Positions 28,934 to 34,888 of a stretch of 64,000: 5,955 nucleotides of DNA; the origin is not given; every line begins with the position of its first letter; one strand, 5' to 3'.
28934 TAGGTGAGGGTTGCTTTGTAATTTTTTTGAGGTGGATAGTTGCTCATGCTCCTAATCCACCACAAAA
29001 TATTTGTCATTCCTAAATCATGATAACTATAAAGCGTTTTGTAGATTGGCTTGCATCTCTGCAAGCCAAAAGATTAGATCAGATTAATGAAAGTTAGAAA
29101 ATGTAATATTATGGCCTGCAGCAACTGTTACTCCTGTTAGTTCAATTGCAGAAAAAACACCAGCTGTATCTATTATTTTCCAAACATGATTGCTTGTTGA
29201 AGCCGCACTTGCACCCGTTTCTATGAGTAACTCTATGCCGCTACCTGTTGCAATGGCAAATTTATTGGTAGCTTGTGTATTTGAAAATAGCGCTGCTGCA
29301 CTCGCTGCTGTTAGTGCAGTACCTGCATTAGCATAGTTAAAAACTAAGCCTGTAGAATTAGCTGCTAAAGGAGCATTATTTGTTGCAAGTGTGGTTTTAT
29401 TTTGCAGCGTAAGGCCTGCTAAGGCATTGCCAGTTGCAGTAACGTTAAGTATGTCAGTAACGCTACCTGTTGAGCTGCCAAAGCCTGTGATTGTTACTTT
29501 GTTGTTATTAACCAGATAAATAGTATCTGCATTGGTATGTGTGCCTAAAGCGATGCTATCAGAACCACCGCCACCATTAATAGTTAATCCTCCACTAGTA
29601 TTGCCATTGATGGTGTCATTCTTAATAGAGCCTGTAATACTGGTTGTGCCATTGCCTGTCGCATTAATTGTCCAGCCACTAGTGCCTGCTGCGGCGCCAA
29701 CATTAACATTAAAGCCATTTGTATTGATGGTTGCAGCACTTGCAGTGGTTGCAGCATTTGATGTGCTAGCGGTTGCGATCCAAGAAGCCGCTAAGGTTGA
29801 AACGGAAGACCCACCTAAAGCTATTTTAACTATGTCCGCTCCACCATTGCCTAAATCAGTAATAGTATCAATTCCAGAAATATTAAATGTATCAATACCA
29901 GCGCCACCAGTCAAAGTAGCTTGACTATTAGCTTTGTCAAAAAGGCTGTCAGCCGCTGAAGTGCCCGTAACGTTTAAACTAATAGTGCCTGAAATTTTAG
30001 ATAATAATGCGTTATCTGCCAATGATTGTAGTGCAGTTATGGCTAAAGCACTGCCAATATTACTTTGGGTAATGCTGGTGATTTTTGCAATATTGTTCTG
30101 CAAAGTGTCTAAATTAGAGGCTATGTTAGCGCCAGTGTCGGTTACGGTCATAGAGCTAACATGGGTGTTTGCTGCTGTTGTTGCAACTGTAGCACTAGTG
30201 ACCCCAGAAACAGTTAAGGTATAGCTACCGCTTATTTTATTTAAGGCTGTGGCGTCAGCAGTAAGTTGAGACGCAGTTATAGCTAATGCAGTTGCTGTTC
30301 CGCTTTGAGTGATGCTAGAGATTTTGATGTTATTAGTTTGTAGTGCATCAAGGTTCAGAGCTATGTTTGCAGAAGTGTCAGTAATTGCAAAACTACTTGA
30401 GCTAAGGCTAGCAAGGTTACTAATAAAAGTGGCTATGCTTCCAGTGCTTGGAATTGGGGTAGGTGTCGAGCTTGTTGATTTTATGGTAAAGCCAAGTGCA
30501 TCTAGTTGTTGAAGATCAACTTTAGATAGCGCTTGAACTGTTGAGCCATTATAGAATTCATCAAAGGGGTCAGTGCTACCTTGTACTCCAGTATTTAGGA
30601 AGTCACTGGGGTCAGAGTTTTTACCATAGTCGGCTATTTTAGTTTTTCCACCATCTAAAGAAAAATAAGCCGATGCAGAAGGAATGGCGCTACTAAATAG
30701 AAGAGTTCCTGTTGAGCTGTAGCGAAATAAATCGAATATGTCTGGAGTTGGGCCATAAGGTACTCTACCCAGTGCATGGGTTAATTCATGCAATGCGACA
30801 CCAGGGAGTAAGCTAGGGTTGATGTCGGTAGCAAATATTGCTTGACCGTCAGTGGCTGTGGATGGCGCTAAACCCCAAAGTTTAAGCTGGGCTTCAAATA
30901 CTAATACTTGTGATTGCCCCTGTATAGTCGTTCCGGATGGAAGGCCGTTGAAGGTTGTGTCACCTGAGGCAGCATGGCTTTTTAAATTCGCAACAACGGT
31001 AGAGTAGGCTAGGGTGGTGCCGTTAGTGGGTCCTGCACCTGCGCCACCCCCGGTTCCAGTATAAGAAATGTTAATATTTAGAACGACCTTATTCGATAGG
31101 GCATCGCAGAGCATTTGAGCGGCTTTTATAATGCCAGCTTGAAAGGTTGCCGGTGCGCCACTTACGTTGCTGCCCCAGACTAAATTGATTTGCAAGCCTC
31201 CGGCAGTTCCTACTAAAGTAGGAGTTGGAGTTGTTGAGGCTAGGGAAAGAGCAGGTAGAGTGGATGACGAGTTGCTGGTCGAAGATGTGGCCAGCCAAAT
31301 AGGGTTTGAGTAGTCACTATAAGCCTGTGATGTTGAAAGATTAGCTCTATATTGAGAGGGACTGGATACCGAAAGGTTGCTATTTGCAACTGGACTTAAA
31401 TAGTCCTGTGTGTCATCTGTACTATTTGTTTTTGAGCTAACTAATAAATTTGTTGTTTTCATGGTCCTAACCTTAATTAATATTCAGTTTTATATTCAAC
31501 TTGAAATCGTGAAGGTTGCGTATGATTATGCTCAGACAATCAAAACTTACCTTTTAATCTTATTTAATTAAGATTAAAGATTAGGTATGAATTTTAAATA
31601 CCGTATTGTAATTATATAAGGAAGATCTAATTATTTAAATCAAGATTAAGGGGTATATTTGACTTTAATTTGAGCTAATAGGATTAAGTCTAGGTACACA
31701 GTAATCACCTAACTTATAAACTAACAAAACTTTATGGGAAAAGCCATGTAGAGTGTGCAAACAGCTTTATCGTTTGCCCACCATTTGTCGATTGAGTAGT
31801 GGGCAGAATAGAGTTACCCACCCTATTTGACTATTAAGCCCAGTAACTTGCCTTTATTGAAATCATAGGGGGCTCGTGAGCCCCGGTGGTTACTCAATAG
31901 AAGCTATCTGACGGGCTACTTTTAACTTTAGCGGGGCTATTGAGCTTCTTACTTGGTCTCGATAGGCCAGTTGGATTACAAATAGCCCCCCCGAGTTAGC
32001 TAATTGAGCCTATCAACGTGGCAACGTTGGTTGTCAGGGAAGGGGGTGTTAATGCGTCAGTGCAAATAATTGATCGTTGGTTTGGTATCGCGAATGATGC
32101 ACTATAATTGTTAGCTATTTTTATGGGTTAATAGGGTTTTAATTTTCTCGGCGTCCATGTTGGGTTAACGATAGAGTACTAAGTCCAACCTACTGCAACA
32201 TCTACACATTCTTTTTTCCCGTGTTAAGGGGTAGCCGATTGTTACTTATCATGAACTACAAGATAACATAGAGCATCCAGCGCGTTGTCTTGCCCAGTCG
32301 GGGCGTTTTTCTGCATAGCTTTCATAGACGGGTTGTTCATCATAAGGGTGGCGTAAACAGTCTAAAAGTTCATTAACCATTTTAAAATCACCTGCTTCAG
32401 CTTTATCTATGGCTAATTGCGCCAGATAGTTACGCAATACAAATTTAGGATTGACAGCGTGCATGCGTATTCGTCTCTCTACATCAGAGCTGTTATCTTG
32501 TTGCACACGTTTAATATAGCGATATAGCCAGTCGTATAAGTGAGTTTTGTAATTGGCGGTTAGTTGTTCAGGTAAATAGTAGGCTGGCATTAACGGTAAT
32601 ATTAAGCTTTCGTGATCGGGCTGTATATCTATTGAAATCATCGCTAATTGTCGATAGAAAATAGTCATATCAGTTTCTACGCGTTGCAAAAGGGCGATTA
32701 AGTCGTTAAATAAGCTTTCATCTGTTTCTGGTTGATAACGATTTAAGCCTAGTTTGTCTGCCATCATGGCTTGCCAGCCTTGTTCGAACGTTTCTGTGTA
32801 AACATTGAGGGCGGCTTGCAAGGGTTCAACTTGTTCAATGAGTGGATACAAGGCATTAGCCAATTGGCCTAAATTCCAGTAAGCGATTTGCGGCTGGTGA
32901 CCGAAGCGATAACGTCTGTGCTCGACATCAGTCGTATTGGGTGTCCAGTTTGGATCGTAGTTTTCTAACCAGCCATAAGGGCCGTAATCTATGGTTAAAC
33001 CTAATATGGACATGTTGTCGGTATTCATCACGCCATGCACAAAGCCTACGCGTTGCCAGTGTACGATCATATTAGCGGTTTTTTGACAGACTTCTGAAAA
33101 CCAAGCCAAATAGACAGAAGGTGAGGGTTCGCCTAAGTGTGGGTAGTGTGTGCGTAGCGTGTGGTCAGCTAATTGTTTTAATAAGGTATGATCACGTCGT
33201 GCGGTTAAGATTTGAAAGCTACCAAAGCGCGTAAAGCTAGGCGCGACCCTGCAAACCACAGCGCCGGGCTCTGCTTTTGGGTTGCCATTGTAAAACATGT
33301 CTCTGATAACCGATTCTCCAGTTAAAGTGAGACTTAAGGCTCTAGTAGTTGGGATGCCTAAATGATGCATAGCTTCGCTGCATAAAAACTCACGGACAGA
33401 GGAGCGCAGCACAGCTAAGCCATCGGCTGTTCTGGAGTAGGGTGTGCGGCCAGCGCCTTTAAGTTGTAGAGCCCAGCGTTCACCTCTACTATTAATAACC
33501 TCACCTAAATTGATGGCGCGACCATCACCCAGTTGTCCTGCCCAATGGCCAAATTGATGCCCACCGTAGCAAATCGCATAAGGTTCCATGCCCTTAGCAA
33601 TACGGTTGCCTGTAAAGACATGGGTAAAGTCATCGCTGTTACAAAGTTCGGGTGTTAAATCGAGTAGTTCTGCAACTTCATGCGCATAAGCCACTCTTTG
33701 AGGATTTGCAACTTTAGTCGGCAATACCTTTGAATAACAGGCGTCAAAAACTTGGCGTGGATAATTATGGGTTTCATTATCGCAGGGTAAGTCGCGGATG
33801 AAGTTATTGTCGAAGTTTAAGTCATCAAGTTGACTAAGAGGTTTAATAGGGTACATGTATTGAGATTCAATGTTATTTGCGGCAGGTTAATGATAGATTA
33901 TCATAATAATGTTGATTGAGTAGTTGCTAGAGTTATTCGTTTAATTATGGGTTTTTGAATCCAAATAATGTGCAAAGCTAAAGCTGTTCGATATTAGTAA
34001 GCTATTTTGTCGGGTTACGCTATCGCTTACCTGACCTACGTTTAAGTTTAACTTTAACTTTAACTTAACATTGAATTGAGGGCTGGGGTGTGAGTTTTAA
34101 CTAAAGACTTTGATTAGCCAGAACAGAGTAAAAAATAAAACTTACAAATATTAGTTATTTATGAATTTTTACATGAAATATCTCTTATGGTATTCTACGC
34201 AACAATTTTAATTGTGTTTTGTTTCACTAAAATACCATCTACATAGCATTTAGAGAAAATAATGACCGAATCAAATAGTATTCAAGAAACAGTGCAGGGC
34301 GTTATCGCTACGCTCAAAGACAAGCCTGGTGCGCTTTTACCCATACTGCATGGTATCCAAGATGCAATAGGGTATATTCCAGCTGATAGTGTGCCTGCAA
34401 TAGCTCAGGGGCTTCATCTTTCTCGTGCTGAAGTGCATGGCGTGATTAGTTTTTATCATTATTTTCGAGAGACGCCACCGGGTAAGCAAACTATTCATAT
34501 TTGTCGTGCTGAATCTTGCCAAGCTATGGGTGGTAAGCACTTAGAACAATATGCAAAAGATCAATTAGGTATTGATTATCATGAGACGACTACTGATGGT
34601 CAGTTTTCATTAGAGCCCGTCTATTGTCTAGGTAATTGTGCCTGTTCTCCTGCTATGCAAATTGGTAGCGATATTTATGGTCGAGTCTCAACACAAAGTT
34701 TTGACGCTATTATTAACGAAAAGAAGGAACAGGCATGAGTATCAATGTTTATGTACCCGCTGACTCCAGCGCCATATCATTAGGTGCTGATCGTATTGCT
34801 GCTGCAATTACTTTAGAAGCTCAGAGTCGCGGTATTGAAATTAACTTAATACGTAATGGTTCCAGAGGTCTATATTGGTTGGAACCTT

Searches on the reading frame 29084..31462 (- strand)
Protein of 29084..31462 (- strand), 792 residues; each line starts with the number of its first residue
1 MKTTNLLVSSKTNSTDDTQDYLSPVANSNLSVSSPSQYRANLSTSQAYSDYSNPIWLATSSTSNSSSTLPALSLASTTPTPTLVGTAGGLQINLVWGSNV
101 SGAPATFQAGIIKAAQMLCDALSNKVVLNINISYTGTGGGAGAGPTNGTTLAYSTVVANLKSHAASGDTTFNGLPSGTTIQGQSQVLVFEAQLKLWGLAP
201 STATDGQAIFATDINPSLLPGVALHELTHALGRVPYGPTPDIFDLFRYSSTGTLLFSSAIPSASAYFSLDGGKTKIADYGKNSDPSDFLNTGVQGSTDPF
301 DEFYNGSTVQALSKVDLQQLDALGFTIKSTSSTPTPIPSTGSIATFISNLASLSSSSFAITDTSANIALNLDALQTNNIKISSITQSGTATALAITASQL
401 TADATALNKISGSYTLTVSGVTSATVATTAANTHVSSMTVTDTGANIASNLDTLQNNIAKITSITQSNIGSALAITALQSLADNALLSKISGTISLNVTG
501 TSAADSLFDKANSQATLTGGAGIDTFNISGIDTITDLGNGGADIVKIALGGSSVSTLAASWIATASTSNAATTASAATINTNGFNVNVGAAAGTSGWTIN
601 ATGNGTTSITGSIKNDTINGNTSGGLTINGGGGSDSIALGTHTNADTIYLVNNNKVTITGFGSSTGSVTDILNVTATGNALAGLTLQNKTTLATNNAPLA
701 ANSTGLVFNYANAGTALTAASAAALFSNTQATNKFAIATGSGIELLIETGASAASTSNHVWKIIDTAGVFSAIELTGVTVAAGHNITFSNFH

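Call 34: search_protein_families(library=pfam, proteins=[window:29084-31462:-], max_evalue=0.0001)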
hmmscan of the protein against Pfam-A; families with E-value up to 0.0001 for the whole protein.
window:29084-31462:- (792 aa): 0 families

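Call 62: search_protein_families(library=ncbifam, proteins=[window:29084-31462:-], max_evalue=0.01)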
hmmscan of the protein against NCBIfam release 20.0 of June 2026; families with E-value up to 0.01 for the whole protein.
window:29084-31462:- (792 aa): 1 family
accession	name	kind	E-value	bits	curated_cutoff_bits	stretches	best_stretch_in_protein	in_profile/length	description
NF038122.1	metallo_LGF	subfamily_domain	4.1e-24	86.1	80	1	106-325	2-273/274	NF038122 family metalloprotease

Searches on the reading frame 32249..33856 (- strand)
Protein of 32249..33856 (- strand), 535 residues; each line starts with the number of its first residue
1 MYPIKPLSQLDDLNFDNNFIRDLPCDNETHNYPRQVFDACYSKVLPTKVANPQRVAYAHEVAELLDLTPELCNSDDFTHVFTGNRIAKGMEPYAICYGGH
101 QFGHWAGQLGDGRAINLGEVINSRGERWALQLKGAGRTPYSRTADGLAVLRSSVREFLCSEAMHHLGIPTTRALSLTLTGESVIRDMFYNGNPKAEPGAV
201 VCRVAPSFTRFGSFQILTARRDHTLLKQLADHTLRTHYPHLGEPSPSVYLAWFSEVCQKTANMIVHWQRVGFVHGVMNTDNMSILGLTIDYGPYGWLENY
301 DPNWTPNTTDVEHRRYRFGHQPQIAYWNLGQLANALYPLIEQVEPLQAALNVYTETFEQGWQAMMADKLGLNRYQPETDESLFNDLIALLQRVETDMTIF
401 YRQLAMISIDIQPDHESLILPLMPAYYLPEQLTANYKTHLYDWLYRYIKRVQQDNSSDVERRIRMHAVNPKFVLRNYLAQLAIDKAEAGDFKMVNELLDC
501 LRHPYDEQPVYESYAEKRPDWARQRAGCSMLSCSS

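Call 34: search_protein_families(library=pfam, proteins=[window:32249-33856:-], max_evalue=0.0001)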
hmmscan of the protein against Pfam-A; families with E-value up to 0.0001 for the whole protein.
window:32249-33856:- (535 aa): 1 family
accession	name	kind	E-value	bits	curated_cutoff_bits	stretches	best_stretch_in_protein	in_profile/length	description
PF02696.19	SelO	-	4.3e-131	438.3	22.8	1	39-500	17-464/466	Protein adenylyltransferase SelO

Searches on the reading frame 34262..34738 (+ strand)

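Call 34: search_protein_families(library=pfam, proteins=[window:34262-34738:+], max_evalue=0.0001)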
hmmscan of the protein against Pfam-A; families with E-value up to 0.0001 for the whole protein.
window:34262-34738:+ (158 aa): 1 family
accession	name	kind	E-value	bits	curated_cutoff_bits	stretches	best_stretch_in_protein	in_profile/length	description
PF01257.25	2Fe-2S_thioredx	-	4.2e-44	150.3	24.8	1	12-153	2-143/145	Thioredoxin-like [2Fe-2S] ferredoxin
